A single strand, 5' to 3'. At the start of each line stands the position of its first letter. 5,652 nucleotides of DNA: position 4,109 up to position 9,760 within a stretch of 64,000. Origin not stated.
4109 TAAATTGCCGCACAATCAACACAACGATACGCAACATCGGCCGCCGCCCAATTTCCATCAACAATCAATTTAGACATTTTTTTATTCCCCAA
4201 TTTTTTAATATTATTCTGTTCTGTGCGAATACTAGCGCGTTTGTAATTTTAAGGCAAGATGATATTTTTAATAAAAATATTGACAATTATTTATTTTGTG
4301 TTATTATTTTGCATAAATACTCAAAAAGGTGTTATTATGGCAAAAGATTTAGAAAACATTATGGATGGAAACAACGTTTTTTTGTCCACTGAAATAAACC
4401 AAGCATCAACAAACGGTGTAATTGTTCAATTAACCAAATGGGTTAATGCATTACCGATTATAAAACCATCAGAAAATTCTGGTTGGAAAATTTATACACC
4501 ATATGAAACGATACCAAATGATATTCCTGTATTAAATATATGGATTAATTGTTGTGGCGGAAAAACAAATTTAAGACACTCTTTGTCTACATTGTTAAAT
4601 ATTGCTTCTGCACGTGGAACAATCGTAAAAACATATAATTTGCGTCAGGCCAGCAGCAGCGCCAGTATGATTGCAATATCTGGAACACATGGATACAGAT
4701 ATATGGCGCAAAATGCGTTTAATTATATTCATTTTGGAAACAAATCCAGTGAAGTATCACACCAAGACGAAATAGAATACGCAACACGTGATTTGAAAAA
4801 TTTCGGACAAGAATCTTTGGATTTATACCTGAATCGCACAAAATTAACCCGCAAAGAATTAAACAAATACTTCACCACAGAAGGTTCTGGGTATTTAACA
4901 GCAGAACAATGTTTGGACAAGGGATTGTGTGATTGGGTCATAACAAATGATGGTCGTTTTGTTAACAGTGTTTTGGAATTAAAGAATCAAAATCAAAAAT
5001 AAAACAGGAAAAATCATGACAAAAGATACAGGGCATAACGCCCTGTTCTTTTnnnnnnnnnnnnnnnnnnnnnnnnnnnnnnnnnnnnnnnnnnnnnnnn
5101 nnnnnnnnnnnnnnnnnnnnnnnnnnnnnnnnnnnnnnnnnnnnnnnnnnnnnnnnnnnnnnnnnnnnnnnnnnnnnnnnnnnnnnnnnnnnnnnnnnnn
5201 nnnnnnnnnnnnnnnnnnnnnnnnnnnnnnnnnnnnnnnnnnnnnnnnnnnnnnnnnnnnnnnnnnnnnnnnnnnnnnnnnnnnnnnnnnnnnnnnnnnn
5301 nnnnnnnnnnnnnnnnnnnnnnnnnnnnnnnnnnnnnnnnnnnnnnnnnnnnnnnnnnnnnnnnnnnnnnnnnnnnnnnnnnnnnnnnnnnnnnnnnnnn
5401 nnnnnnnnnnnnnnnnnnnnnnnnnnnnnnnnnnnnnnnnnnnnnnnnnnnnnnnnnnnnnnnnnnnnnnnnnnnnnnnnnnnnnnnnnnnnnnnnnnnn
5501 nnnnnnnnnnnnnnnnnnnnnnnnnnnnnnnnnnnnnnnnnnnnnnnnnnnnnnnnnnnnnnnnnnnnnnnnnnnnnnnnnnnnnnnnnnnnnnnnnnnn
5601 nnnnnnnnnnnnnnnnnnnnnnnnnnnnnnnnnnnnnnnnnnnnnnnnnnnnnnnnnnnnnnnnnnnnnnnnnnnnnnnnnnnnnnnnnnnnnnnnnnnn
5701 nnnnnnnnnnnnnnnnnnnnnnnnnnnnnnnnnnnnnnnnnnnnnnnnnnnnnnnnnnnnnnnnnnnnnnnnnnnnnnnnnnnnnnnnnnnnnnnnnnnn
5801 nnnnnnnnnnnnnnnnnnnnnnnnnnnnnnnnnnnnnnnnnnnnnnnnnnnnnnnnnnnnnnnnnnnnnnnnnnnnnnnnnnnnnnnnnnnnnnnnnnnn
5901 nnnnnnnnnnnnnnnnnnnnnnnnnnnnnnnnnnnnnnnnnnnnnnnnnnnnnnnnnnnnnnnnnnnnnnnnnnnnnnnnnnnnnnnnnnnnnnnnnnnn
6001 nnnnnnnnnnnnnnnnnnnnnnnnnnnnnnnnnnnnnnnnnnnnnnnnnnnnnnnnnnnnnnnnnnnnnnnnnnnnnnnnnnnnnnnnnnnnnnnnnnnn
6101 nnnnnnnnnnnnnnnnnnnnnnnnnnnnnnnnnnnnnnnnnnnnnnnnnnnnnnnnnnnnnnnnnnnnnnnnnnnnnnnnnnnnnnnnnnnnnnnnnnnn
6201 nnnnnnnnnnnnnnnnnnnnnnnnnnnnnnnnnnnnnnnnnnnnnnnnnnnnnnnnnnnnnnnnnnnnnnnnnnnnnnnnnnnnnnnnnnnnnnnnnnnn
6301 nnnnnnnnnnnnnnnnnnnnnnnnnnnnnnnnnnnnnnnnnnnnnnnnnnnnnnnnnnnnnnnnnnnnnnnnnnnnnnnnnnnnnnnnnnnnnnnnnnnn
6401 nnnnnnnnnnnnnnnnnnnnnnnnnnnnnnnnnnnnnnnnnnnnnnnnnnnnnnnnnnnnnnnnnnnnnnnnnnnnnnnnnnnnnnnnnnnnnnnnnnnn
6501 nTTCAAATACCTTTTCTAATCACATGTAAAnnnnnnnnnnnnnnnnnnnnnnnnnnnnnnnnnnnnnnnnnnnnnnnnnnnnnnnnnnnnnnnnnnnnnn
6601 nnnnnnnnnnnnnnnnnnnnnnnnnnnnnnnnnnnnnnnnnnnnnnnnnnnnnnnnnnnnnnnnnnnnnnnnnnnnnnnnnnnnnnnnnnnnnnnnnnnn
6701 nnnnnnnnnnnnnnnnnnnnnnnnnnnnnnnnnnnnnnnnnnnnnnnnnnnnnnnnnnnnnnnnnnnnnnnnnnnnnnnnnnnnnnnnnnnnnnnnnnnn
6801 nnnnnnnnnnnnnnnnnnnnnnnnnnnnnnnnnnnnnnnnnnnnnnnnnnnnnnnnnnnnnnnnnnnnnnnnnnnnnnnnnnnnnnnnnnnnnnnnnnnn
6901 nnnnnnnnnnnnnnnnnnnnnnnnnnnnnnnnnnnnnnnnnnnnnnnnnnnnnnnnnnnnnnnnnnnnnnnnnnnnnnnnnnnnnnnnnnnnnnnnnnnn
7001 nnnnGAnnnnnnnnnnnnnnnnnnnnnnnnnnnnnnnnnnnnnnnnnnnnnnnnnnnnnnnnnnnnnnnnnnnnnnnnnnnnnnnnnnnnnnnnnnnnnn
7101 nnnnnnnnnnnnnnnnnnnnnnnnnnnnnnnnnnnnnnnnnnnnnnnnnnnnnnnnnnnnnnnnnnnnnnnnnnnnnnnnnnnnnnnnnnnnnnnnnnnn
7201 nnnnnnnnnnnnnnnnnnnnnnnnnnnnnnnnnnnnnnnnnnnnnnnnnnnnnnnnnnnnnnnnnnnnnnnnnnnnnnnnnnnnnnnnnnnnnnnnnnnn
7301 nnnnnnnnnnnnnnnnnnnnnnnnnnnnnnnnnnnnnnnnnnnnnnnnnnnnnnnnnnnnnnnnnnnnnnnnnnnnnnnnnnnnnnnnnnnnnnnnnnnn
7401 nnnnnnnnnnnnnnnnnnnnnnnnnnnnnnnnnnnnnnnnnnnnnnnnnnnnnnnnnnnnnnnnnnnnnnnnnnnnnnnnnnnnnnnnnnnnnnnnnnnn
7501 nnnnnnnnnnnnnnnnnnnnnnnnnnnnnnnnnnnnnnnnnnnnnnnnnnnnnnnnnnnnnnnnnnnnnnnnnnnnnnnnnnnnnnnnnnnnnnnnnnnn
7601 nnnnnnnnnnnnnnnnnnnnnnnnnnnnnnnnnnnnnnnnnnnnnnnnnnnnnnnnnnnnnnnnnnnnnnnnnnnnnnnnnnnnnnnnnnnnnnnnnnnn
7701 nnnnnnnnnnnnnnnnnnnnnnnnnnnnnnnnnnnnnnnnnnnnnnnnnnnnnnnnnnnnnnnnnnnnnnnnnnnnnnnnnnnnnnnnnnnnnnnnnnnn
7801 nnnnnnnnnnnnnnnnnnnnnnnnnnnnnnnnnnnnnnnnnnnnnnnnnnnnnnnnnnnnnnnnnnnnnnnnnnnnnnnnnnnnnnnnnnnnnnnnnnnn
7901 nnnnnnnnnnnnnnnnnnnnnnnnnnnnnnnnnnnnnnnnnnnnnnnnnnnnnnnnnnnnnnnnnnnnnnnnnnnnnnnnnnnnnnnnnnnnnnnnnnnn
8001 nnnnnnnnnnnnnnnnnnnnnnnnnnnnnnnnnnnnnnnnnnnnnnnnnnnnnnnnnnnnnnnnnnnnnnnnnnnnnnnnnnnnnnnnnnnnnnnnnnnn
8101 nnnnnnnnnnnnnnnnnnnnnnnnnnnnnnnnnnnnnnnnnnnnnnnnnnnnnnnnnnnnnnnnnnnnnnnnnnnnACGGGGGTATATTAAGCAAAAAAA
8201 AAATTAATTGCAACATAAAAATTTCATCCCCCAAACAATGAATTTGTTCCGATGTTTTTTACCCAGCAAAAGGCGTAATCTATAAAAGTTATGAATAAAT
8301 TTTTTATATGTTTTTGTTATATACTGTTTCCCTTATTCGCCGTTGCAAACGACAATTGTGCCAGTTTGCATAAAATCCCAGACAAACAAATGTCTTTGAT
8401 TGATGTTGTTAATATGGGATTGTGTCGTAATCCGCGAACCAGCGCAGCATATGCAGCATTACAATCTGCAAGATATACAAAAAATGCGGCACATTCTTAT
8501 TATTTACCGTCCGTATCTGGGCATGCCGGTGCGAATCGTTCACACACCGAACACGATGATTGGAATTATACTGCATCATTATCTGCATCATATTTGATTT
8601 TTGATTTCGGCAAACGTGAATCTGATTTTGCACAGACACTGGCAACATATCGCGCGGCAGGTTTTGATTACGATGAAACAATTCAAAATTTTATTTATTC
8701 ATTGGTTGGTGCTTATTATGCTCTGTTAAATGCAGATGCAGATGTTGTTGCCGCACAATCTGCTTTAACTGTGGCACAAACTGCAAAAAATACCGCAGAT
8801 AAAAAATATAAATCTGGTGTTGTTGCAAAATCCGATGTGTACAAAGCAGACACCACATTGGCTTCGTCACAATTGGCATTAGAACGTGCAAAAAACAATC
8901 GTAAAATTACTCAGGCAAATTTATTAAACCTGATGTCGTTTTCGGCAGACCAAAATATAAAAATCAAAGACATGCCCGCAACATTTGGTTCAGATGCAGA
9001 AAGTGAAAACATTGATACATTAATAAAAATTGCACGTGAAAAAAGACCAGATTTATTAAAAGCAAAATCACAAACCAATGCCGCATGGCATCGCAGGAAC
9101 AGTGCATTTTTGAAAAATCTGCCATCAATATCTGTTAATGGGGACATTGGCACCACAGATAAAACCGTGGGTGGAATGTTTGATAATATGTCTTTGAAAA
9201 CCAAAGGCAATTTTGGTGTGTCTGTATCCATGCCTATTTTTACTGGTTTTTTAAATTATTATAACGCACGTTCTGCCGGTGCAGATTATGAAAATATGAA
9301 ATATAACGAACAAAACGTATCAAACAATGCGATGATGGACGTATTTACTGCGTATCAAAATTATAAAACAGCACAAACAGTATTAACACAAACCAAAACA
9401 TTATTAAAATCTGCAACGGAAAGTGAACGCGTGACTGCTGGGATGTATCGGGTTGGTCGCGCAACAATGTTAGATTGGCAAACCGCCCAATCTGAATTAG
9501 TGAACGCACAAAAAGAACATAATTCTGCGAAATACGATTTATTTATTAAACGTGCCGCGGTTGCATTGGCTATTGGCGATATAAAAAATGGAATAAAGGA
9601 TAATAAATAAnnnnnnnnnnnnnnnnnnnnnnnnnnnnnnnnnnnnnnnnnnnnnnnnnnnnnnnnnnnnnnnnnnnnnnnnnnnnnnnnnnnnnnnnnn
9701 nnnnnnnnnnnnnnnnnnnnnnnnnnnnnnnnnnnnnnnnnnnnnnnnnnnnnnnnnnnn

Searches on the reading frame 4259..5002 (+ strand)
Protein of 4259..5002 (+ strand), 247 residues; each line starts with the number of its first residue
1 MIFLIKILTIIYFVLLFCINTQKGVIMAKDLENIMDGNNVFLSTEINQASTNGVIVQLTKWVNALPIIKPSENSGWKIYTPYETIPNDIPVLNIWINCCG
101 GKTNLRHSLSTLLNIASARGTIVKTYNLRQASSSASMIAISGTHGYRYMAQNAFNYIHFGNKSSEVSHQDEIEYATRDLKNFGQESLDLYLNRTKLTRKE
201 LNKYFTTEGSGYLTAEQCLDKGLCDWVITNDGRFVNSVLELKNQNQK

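Call 50: search_protein_families(library=pfam, proteins=[window:4259-5002:+], max_evalue=0.001)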
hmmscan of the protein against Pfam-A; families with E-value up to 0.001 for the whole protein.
window:4259-5002:+ (247 aa): 1 family
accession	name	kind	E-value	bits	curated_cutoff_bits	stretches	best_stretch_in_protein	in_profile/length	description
PF00574.28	CLP_protease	-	4.1e-14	53.3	20.2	1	92-230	49-181/182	Clp protease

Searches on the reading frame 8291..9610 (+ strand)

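Call 50: search_protein_families(library=pfam, proteins=[window:8291-9610:+], max_evalue=0.001)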
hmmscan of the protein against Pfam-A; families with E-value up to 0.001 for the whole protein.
window:8291-9610:+ (439 aa): 1 family
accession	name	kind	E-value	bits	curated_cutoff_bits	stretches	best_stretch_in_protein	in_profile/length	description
PF02321.23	OEP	-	9.5e-62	208.6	22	2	242-429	2-187/187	Outer membrane efflux protein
